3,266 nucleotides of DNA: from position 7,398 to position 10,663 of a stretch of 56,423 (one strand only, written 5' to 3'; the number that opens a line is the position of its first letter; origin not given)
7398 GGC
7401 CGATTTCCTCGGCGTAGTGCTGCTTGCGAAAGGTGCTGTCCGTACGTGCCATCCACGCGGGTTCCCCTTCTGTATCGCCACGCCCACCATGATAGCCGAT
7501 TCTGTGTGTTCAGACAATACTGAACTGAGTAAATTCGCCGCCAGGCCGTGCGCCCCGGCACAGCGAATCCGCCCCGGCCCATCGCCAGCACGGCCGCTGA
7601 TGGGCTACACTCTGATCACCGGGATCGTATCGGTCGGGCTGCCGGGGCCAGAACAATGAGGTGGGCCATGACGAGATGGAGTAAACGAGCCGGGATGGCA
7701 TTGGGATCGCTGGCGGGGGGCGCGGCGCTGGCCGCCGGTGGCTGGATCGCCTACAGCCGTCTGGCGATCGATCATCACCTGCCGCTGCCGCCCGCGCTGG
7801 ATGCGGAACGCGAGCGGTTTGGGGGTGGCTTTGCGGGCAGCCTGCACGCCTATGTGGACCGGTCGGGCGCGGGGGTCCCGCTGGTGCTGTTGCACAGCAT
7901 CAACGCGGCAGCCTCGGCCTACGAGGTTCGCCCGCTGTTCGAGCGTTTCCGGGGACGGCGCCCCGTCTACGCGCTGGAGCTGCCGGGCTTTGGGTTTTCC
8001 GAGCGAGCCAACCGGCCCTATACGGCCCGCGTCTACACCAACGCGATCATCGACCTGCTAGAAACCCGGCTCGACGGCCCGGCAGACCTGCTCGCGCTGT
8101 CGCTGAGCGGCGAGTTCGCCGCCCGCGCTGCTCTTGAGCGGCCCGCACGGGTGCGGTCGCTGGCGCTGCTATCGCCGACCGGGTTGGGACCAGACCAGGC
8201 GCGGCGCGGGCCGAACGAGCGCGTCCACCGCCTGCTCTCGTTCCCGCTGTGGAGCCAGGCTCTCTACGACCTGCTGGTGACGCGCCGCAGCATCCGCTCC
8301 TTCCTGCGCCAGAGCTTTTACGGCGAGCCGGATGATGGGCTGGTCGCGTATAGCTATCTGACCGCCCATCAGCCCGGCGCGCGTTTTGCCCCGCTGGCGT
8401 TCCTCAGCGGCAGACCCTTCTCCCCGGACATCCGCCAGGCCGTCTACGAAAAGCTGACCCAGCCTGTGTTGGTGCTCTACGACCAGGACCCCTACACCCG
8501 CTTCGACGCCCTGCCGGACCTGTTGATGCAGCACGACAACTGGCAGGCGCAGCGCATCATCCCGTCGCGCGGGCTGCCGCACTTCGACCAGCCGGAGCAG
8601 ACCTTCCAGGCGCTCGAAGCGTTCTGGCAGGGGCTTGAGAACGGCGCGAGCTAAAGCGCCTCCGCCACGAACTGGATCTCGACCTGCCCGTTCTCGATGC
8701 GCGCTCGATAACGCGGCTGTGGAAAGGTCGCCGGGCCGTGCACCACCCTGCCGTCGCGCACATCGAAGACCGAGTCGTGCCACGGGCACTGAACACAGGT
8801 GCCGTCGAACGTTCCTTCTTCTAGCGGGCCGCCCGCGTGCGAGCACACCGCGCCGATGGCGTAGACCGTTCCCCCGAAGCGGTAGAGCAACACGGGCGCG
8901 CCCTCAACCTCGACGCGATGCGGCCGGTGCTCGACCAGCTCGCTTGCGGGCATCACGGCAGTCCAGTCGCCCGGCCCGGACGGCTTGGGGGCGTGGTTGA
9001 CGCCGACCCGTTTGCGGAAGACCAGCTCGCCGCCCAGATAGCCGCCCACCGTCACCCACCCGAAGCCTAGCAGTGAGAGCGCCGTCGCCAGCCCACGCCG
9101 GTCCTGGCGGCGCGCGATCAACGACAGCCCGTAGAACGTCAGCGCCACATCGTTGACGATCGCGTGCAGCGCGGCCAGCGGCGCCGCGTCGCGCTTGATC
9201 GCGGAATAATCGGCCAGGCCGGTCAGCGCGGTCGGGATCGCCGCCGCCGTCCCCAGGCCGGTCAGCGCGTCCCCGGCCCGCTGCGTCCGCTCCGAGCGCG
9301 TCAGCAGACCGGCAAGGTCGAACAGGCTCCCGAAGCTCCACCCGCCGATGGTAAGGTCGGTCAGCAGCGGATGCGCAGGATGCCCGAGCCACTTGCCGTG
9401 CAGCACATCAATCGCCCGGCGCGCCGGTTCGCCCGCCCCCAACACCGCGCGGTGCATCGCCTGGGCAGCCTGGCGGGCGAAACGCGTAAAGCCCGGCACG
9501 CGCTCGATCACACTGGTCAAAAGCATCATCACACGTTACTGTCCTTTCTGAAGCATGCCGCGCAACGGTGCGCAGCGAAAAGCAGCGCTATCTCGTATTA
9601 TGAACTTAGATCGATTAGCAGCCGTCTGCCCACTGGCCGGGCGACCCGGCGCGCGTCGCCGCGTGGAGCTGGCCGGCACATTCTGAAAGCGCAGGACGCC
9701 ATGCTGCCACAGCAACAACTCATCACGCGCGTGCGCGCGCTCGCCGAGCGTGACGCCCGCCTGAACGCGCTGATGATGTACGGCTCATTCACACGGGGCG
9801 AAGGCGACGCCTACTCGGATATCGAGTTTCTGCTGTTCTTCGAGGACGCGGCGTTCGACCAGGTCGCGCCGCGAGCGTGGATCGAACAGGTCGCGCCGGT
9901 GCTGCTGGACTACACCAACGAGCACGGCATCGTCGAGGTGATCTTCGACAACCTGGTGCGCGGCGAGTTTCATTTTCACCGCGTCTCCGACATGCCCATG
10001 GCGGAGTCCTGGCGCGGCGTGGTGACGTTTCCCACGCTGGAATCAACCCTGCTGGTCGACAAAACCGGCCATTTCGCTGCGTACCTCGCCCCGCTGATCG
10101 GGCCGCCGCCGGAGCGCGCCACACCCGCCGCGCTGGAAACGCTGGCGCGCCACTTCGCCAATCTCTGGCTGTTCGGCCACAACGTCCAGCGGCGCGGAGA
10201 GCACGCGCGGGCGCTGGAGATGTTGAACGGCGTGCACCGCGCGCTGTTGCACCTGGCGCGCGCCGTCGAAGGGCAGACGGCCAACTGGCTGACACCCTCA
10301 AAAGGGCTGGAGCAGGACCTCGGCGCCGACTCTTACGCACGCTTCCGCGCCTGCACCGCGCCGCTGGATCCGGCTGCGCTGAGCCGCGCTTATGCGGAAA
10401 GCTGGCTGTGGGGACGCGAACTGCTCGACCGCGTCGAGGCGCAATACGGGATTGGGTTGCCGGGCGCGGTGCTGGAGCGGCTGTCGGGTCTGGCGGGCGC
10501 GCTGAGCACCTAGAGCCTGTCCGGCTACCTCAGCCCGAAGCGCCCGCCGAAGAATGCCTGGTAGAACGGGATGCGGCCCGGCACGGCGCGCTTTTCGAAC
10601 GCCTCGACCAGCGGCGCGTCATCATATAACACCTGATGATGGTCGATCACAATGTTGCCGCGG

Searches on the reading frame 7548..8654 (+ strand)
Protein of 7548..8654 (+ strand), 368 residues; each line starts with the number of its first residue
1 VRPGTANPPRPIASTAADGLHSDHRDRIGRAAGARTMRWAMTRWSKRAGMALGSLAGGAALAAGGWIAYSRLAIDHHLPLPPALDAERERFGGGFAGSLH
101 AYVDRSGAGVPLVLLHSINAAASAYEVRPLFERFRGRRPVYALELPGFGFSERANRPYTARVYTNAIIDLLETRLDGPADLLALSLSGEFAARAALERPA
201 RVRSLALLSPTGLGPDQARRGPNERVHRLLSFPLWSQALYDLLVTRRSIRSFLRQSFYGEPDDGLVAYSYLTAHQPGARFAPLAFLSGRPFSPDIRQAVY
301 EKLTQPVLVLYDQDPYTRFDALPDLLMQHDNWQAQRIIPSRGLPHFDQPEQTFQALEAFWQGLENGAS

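Call 95: search_protein_families(library=pfam, proteins=[window:7548-8654:+], max_evalue=1e-8)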
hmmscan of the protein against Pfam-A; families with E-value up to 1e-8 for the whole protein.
window:7548-8654:+ (368 aa): 2 families
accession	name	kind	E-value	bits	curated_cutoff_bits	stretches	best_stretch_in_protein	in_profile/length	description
PF12697.13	Abhydrolase_6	-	8.5e-17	63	26.3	1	112-354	1-216/217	Alpha/beta hydrolase family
PF00561.26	Abhydrolase_1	-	7.8e-10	39.3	25.8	1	111-240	2-128/245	alpha/beta hydrolase fold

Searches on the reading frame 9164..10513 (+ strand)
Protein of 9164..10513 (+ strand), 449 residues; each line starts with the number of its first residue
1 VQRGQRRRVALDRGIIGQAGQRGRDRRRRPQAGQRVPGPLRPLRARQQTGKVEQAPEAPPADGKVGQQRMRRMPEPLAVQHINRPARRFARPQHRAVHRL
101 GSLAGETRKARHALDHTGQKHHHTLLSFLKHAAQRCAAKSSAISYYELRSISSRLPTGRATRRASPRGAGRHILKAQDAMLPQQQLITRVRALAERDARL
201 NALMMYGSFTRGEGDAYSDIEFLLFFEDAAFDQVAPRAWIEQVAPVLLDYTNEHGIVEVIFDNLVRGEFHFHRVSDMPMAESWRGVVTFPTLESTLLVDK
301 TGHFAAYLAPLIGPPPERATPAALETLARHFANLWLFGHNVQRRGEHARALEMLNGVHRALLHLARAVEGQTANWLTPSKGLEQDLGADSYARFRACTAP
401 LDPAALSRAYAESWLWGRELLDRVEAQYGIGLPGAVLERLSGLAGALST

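Call 95: search_protein_families(library=pfam, proteins=[window:9164-10513:+], max_evalue=1e-8)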
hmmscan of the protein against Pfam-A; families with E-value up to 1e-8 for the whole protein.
window:9164-10513:+ (449 aa): 1 family
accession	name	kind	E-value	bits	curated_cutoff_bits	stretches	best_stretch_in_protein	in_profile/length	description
PF21418.3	LinB-like_C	-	1.4e-34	118.9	27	1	324-441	5-122/124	Lincosamide nucleotidyltransferase-like, C-terminal domain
